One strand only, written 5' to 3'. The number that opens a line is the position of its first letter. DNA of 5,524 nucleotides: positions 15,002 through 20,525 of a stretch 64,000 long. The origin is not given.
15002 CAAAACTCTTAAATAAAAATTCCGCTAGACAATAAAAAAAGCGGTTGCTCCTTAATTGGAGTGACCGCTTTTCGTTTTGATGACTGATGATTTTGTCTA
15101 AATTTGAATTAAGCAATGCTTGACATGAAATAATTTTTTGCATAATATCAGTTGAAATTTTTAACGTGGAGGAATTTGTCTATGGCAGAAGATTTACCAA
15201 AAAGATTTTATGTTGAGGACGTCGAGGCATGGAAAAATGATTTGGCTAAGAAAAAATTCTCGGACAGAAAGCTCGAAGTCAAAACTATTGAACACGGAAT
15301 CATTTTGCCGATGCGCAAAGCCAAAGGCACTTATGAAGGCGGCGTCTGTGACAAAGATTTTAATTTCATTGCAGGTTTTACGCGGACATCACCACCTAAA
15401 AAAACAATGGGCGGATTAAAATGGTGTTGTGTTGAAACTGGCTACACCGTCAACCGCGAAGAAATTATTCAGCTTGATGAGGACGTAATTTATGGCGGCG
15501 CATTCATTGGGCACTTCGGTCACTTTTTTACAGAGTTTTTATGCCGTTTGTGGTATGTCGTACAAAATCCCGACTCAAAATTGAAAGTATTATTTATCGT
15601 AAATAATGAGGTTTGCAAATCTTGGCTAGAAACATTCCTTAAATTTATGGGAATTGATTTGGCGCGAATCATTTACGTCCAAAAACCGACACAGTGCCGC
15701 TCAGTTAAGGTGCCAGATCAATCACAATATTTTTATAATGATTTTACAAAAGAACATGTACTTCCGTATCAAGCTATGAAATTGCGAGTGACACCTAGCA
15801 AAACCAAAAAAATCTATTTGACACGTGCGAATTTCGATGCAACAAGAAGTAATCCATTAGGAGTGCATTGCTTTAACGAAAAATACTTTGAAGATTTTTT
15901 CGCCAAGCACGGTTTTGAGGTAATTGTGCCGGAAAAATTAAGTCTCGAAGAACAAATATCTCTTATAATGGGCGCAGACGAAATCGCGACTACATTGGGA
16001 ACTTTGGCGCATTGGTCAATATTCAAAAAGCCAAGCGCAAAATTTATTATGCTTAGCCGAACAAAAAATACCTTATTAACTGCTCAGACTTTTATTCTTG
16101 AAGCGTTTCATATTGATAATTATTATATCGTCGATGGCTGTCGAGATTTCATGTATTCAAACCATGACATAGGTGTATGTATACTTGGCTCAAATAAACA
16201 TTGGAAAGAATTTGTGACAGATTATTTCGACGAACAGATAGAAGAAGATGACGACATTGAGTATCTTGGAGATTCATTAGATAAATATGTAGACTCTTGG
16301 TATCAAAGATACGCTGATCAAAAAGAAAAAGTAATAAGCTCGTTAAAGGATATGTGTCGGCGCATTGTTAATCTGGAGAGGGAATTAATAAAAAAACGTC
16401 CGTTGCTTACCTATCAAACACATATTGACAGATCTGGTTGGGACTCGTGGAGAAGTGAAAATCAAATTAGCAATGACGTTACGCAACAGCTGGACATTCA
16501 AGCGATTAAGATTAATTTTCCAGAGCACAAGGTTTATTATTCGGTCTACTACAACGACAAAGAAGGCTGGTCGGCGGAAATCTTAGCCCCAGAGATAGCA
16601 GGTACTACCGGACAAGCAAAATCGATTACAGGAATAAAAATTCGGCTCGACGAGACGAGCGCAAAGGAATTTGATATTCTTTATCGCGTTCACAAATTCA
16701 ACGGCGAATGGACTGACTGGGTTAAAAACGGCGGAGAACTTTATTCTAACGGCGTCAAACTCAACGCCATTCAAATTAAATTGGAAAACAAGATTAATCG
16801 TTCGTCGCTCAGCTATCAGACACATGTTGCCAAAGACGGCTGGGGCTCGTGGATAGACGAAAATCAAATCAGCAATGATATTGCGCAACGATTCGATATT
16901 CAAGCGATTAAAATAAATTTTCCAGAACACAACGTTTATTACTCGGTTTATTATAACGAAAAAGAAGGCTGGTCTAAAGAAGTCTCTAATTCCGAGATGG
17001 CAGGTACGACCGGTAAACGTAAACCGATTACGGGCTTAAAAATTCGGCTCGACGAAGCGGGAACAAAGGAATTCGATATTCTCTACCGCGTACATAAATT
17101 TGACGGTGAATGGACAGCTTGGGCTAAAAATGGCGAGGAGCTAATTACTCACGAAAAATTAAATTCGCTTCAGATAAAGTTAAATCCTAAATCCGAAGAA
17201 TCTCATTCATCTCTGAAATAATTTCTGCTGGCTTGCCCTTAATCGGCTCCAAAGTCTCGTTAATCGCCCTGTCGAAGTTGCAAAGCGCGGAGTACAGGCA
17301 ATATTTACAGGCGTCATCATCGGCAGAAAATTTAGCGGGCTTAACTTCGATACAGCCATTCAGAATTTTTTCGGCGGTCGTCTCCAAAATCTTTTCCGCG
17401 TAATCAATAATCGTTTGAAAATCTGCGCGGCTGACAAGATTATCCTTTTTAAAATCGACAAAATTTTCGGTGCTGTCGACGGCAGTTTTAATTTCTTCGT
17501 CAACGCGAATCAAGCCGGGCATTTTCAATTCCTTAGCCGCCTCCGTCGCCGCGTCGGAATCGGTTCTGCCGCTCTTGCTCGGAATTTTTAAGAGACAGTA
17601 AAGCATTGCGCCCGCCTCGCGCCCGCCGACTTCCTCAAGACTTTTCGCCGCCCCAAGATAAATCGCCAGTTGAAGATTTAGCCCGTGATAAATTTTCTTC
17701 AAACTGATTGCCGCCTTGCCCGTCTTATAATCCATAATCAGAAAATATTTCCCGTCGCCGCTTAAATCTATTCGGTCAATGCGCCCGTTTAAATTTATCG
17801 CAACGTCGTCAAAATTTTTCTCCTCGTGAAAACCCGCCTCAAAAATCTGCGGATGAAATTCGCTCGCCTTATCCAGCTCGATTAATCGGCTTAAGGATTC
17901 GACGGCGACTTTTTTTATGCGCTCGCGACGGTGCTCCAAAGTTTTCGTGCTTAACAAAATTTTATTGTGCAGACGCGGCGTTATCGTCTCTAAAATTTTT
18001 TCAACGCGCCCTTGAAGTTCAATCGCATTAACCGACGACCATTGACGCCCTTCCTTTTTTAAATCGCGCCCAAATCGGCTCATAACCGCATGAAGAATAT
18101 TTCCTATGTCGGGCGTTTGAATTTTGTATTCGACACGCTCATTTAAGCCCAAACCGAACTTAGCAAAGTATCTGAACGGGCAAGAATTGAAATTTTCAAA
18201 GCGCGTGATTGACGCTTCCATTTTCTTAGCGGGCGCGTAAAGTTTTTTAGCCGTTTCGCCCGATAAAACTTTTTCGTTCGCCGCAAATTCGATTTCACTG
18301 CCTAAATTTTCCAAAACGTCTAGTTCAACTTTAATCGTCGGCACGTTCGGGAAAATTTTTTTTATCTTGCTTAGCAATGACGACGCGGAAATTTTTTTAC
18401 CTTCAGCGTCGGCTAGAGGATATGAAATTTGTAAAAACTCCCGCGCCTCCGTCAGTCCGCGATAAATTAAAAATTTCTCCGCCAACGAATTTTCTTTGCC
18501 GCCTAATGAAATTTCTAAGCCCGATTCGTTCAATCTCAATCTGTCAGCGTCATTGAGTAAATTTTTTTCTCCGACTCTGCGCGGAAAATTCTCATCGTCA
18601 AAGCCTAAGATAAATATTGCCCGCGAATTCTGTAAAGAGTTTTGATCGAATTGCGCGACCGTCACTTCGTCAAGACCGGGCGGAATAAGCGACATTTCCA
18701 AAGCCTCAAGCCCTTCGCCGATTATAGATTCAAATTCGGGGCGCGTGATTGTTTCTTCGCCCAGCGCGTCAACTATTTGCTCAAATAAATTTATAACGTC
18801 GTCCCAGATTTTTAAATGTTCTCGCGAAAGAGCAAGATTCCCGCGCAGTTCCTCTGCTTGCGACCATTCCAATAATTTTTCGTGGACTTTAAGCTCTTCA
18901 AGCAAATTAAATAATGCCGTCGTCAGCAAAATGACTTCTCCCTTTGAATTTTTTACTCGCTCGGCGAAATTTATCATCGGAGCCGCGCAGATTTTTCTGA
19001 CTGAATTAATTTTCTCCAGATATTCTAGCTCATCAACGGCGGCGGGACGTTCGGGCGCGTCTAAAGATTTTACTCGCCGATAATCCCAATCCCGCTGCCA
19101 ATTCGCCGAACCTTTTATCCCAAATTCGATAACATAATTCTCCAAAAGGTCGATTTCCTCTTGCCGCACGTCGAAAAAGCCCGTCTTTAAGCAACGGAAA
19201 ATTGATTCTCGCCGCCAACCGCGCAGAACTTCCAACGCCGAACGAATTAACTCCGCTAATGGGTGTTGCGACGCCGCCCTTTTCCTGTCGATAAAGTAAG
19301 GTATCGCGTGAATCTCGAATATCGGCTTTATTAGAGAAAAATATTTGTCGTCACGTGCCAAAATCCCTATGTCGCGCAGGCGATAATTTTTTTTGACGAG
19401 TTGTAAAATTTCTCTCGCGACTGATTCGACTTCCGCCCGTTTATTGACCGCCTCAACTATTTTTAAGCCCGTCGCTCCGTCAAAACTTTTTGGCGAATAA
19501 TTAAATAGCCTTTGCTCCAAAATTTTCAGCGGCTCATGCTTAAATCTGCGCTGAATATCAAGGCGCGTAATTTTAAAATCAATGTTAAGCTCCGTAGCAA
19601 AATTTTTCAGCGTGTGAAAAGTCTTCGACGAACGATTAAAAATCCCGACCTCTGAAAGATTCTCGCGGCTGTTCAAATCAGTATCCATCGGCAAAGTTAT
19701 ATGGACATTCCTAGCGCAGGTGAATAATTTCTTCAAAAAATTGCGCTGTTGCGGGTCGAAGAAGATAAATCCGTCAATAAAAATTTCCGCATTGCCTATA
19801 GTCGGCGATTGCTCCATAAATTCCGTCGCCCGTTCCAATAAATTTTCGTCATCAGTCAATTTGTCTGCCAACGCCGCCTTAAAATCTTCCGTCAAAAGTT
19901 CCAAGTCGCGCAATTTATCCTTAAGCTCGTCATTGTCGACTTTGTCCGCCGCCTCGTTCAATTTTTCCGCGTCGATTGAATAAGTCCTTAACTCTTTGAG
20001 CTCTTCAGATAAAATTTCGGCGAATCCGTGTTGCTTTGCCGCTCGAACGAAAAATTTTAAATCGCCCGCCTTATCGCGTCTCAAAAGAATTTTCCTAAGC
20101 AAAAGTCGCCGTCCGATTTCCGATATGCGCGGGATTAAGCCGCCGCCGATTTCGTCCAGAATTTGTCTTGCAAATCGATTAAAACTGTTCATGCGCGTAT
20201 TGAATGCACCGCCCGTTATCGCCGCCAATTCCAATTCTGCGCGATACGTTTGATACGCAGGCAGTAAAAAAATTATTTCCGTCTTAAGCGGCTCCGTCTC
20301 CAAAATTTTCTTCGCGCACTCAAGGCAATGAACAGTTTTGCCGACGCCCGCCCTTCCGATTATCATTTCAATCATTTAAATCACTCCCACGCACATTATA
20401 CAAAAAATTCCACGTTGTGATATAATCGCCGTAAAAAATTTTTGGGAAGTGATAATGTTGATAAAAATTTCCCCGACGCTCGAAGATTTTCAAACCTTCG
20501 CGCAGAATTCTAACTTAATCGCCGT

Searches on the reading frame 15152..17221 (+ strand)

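Call 82: search_protein_families(library=pfam, proteins=[window:15152-17221:+], max_evalue=0.00001)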
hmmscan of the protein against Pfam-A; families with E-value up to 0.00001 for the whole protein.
window:15152-17221:+ (689 aa): 2 families
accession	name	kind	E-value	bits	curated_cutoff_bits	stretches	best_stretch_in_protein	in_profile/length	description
PF07538.16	ChW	-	5e-23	81.1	22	1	606-633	6-33/35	Clostridial hydrophobic W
PF04577.19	Glyco_transf_61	-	9.5e-14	52.2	27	1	122-298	1-136/137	Glycosyltransferase 61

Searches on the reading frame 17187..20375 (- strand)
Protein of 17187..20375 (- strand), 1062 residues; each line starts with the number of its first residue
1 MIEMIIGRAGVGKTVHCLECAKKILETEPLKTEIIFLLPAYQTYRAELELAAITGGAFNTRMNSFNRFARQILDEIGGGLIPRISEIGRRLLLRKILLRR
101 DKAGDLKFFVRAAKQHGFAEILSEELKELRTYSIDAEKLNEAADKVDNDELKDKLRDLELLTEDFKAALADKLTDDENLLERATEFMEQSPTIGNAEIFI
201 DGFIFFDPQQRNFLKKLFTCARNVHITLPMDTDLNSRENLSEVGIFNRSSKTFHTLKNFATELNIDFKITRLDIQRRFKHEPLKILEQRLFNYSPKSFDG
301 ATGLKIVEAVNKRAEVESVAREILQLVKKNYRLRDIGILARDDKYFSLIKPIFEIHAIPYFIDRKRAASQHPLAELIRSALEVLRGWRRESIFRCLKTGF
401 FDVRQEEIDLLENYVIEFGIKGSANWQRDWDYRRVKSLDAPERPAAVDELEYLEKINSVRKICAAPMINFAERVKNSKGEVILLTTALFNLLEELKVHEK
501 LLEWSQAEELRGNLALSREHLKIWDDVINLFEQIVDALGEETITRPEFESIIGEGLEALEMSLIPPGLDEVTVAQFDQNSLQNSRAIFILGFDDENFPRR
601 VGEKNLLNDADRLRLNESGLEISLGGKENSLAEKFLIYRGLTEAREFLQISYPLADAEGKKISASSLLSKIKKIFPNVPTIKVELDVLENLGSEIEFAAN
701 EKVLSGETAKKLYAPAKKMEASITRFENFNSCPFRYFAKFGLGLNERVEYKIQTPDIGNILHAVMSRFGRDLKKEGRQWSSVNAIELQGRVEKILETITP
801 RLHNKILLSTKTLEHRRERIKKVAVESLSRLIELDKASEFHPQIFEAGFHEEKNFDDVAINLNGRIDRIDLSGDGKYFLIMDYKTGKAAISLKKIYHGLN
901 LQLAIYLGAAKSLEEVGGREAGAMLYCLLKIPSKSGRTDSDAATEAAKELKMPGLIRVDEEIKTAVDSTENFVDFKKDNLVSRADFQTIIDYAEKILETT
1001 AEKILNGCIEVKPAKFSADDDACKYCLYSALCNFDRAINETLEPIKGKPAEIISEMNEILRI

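Call 82: search_protein_families(library=pfam, proteins=[window:17187-20375:-], max_evalue=0.00001)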
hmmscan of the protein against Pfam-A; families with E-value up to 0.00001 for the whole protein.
window:17187-20375:- (1062 aa): 3 families
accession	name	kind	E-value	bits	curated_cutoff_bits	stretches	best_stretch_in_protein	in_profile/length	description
PF21445.3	ADDB_N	-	7.8e-66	222.7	26.6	1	4-287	1-290/290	ADDB, N-terminal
PF12705.13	PDDEXK_1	-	1e-36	127.6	22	1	721-1033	2-247/247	PD-(D/E)XK nuclease superfamily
PF13361.12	UvrD_C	-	9.5e-06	25.7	25.6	0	303-362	41-100/350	UvrD-like helicase C-terminal domain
